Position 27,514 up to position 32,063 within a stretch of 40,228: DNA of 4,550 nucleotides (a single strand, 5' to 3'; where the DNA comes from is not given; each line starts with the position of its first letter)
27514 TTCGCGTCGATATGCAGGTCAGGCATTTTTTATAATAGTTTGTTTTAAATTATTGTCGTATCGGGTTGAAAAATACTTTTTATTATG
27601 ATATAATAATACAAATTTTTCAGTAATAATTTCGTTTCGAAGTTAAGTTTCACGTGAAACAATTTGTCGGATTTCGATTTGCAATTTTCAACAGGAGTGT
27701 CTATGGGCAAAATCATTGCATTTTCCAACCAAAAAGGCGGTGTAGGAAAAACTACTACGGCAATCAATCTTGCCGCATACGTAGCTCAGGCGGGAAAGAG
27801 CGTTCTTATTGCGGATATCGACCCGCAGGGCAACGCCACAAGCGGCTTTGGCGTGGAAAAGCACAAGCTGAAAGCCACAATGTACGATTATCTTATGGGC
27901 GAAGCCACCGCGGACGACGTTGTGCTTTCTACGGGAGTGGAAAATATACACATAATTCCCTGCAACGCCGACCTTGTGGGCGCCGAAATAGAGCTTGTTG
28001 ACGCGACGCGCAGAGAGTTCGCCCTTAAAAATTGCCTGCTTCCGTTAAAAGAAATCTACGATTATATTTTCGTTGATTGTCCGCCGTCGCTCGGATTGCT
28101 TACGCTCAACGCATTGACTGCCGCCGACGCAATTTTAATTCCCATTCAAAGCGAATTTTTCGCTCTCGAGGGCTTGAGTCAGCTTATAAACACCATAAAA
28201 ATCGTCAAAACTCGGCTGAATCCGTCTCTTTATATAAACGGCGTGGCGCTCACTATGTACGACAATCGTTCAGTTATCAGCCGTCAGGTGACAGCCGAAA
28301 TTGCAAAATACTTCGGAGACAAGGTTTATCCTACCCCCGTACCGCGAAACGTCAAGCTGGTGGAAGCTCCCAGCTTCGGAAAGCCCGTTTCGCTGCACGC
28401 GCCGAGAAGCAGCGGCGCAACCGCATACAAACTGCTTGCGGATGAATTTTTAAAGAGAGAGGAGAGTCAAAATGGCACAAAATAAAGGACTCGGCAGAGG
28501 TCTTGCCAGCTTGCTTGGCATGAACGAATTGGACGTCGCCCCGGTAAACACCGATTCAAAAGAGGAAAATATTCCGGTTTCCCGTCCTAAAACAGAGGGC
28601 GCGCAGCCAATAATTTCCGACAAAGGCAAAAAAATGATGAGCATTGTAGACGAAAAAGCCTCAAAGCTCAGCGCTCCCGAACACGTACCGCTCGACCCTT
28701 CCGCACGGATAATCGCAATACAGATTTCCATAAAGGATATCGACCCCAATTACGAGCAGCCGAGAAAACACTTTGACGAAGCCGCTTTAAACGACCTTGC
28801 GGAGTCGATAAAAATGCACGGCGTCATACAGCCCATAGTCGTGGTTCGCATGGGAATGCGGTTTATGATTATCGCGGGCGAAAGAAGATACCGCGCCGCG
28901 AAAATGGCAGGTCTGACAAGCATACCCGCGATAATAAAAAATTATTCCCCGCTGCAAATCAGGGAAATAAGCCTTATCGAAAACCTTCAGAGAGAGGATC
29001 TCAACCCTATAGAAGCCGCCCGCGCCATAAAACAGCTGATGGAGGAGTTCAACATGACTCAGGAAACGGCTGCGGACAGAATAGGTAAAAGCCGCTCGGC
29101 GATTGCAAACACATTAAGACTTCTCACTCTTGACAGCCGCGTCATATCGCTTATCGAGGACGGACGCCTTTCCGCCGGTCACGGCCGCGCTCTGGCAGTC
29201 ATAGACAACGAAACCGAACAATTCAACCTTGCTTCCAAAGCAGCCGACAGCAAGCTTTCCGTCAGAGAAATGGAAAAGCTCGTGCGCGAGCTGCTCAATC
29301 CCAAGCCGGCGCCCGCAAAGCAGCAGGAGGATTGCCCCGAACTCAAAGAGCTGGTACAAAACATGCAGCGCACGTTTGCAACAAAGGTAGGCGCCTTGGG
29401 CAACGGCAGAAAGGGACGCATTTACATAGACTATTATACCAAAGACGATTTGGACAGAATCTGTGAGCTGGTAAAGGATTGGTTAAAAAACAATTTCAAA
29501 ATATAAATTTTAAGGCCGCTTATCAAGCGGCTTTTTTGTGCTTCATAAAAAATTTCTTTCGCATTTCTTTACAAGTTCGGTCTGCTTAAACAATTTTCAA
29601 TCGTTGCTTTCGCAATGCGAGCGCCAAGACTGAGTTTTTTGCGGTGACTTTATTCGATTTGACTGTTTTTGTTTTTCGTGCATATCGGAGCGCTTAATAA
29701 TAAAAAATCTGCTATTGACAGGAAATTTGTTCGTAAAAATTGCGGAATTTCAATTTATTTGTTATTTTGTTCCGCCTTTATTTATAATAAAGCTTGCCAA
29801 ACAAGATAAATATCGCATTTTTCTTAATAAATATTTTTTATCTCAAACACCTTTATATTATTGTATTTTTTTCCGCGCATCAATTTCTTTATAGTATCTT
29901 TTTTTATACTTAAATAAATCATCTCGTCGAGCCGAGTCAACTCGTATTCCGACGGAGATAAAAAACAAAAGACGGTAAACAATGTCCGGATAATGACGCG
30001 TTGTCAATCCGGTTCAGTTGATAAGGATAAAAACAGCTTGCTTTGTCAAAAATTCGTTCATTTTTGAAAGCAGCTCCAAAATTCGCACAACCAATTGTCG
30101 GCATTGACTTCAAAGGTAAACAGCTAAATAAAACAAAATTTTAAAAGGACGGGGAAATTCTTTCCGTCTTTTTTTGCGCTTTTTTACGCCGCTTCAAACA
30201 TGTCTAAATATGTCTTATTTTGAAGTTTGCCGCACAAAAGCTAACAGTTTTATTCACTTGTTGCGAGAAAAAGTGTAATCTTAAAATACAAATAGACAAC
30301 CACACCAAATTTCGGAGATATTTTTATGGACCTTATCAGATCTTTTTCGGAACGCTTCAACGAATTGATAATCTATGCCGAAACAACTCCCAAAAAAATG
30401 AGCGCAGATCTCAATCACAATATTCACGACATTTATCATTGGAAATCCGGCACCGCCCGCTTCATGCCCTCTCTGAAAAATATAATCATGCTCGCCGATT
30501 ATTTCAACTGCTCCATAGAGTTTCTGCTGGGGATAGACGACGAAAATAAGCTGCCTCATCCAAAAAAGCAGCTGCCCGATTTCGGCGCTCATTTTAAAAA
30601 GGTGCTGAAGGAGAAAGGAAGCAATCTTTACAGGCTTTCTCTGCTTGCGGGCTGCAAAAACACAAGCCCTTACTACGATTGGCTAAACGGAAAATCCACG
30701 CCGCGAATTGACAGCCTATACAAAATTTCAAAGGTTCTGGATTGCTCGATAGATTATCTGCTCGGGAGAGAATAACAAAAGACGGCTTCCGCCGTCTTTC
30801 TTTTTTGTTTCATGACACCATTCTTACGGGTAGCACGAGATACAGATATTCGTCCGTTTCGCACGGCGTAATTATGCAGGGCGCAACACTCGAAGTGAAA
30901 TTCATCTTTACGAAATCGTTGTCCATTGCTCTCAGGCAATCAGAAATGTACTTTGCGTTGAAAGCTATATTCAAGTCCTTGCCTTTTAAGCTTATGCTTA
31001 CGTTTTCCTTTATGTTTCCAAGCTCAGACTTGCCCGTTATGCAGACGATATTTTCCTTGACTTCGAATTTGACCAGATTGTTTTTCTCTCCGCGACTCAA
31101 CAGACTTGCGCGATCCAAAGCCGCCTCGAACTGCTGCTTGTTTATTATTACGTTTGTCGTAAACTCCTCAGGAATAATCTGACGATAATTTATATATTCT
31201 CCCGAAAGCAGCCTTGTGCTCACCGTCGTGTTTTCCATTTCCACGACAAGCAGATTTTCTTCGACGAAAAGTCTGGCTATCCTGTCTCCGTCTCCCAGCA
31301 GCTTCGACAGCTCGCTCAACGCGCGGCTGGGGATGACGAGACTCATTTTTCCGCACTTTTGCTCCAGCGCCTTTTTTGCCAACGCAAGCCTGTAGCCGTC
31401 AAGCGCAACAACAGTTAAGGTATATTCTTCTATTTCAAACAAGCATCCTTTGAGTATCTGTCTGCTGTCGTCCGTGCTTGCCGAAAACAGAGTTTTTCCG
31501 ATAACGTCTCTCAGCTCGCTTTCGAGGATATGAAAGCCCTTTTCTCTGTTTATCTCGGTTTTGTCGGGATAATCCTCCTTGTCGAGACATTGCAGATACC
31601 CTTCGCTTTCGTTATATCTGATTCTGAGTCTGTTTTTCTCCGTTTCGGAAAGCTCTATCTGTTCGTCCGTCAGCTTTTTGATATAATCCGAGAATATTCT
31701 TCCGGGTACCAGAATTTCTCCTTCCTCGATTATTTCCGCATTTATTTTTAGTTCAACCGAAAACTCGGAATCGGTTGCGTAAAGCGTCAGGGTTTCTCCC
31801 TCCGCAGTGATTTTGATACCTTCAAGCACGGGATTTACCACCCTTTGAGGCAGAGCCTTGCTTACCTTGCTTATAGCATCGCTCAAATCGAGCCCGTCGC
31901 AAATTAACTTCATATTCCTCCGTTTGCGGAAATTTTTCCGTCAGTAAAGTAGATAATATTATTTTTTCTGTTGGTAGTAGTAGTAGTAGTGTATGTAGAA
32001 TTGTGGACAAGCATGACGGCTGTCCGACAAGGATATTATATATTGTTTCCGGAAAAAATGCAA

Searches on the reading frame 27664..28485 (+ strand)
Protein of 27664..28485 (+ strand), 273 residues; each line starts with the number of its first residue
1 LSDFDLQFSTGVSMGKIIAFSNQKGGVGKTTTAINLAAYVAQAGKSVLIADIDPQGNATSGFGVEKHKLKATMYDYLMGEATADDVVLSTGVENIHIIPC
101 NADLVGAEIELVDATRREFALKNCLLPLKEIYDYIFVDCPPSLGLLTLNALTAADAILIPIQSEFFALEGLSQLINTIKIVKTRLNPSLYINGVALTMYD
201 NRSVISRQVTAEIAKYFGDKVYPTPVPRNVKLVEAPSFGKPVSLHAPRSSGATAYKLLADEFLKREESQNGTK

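Call 10: search_protein_families(library=pfam, proteins=[window:27664-28485:+])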
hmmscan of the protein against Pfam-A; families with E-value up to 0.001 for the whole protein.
window:27664-28485:+ (273 aa): 7 families
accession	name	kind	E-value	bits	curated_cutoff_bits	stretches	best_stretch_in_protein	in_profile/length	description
PF13614.12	AAA_31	-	5.8e-67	225.5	27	1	16-190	2-176/177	AAA domain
PF01656.29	CbiA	-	3.9e-25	88.7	25.4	1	18-242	1-125/125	CobQ/CobB/MinD/ParA nucleotide binding domain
PF09140.17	MipZ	-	9.9e-11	41.9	20.7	1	17-180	2-149/262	ATPase MipZ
PF10609.15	ParA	-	4.4e-10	39.8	27.1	1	16-71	4-60/246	NUBPL iron-transfer P-loop NTPase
PF00142.24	Fer4_NifH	-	2.3e-07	31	25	1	23-87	7-69/271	4Fe-4S iron sulfur cluster binding proteins, NifH/frxC family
PF06564.18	CBP_BcsQ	-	5.1e-07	29.9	21.3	1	17-259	3-230/234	Cellulose biosynthesis protein BcsQ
PF02374.21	ArsA_ATPase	-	8.2e-07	29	24.3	1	18-69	4-54/305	Anion-transporting ATPase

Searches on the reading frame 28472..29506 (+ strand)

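Call 10: search_protein_families(library=pfam, proteins=[window:28472-29506:+])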
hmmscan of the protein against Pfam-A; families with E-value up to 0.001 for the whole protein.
window:28472-29506:+ (344 aa): 4 families
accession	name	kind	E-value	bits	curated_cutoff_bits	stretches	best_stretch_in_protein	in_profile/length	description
PF17762.8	HTH_ParB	-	3.2e-36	124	22.6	1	175-275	1-101/102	ParB HTH domain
PF02195.25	ParB_N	-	4.4e-31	107.2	26.3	1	84-173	5-95/95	ParB N-terminal domain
PF01381.28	HTH_3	-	2.3e-05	24.8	23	1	186-212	1-27/55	Helix-turn-helix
PF23552.2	ParB_C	-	0.00069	19.5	23.8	0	289-333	3-48/50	ParB dimerisation domain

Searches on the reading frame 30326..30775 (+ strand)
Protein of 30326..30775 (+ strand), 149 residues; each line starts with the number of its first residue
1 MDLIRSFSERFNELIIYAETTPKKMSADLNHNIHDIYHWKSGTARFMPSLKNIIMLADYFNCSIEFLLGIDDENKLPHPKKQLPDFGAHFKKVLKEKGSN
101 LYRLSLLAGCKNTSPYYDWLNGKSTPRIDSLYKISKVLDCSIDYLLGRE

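Call 61: search_protein_families(library=pfam, proteins=[window:30326-30775:+], max_evalue=0.01)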
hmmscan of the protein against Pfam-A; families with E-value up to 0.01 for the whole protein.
window:30326-30775:+ (149 aa): 3 families
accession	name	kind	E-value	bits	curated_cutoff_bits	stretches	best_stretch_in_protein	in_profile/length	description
PF01381.28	HTH_3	-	2.8e-11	43.7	23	1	91-145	2-55/55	Helix-turn-helix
PF13443.12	HTH_26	-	2e-10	41.2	22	1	90-146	2-58/63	Cro/C1-type HTH DNA-binding domain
PF12844.13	HTH_19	-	5.1e-09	36.4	30.2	1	9-65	2-56/64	Helix-turn-helix domain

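Call 78: find_homologous_proteins(query=window:30326-30775:+, max_evalue=0.00001)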
Query window:30326-30775:+ (149 aa): 50 proteins with E <= 0.00001 among 78 candidates.
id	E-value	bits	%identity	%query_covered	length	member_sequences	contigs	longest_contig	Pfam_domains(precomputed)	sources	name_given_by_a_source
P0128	4.4e-97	340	100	100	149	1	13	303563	PF12844.14,PF01381.29,PF13443.13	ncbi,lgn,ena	-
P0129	8.1e-97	339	99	100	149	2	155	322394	PF12844.14,PF01381.29,PF13443.13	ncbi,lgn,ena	ncbi:MAG: helix-turn-helix domain-containing protein [Christensenellales bacterium]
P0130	1.5e-96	338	99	100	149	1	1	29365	PF12844.14,PF01381.29,PF13443.13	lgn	-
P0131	1.5e-96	338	99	100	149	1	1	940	PF12844.14,PF01381.29,PF13443.13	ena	-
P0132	2.3e-96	338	99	100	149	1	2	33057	PF12844.14,PF01381.29,PF13443.13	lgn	-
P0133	2.4e-96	338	99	100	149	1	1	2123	PF12844.14,PF01381.29,PF13443.13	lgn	-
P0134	2.9e-96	337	99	100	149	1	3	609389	PF12844.14,PF01381.29,PF13443.13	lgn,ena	-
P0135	3.2e-96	337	99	100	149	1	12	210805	PF12844.14,PF01381.29,PF13443.13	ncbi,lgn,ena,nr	ncbi:MAG: helix-turn-helix transcriptional regulator [Clostridia bacterium]|nr:helix-turn-helix tran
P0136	5.6e-96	336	99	100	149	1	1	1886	PF12844.14,PF01381.29,PF13443.13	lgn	-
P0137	7.9e-96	336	99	100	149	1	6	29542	PF12844.14,PF01381.29,PF13443.13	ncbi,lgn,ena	-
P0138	8.9e-96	336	98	100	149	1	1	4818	PF12844.14,PF01381.29,PF13443.13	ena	-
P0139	1.1e-95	335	98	100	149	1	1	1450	PF12844.14,PF01381.29,PF13443.13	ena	-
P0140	1.5e-95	335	98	100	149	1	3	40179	PF12844.14,PF01381.29,PF13443.13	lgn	-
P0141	1.5e-95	335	98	100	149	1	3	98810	PF12844.14,PF01381.29,PF13443.13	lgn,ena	-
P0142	2.8e-95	334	99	100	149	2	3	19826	PF12844.14,PF01381.29,PF13443.13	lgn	-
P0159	2.1e-36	143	47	96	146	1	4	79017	PF12844.14,PF01381.29,PF13443.13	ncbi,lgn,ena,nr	ncbi:MAG: helix-turn-helix transcriptional regulator [Clostridia bacterium]|nr:helix-turn-helix tran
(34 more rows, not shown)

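Call 79: find_encoding_contigs(protein=P0159, flank=10000, max_places=2)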
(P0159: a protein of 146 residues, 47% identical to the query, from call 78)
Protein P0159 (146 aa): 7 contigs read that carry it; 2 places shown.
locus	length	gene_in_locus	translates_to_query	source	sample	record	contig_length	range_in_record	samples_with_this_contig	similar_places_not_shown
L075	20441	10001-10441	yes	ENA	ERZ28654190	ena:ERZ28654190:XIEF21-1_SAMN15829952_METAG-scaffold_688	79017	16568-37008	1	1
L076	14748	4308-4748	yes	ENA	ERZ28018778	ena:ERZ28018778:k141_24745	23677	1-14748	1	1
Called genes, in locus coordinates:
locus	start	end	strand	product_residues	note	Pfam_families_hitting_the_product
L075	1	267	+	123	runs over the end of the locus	PF01925:TauE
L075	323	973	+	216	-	PF00702:Hydrolase, PF12710:HAD, PF13419:HAD_2, PF13242:Hydrolase_like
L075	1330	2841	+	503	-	PF02541:Ppx-GppA, PF21447:Ppx-GppA_III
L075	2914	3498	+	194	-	PF02545:Maf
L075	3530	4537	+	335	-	PF06723:MreB_Mbl, PF14450:FtsA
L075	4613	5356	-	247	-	PF02811:PHP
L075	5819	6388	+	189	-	-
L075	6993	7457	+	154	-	-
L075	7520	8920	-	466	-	PF28494:GlyRS_ins_1 (weak), PF00587:tRNA-synt_2b, PF03129:HGTP_anticodon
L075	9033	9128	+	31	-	-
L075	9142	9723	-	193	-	-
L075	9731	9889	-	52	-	-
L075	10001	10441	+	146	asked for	PF12844:HTH_19 (faint), PF01381:HTH_3, PF13443:HTH_26 (weak)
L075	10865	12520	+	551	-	PF01268:FTHFS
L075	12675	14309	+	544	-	PF00749:tRNA-synt_1c, PF03950:tRNA-synt_1c_C, PF20974:tRNA-synt_1c_C2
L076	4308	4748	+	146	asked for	PF12844:HTH_19 (faint), PF01381:HTH_3, PF13443:HTH_26 (weak)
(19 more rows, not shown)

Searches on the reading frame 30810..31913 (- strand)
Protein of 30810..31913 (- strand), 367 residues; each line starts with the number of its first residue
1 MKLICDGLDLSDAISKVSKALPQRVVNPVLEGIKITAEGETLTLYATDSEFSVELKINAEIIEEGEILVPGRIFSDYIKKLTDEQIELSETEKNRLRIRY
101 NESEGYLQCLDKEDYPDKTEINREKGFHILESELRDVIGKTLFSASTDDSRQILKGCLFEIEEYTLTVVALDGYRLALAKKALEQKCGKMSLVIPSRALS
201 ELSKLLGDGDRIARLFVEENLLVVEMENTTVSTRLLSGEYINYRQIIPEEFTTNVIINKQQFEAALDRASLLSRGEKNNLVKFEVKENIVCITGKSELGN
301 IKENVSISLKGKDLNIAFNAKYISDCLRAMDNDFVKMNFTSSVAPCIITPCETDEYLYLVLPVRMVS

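Call 10: search_protein_families(library=pfam, proteins=[window:30810-31913:-])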
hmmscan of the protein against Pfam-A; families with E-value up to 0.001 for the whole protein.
window:30810-31913:- (367 aa): 3 families
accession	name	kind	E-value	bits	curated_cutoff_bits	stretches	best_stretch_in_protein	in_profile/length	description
PF00712.24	DNA_pol3_beta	-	1.3e-36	125.8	24.4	1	1-116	1-117/120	DNA polymerase III beta subunit, N-terminal domain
PF02767.21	DNA_pol3_beta_2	-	1.5e-32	112.7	27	2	131-240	4-114/116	DNA polymerase III beta subunit, central domain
PF02768.20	DNA_pol3_beta_3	-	3.1e-30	104.9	27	1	244-364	1-121/121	DNA polymerase III beta subunit, C-terminal domain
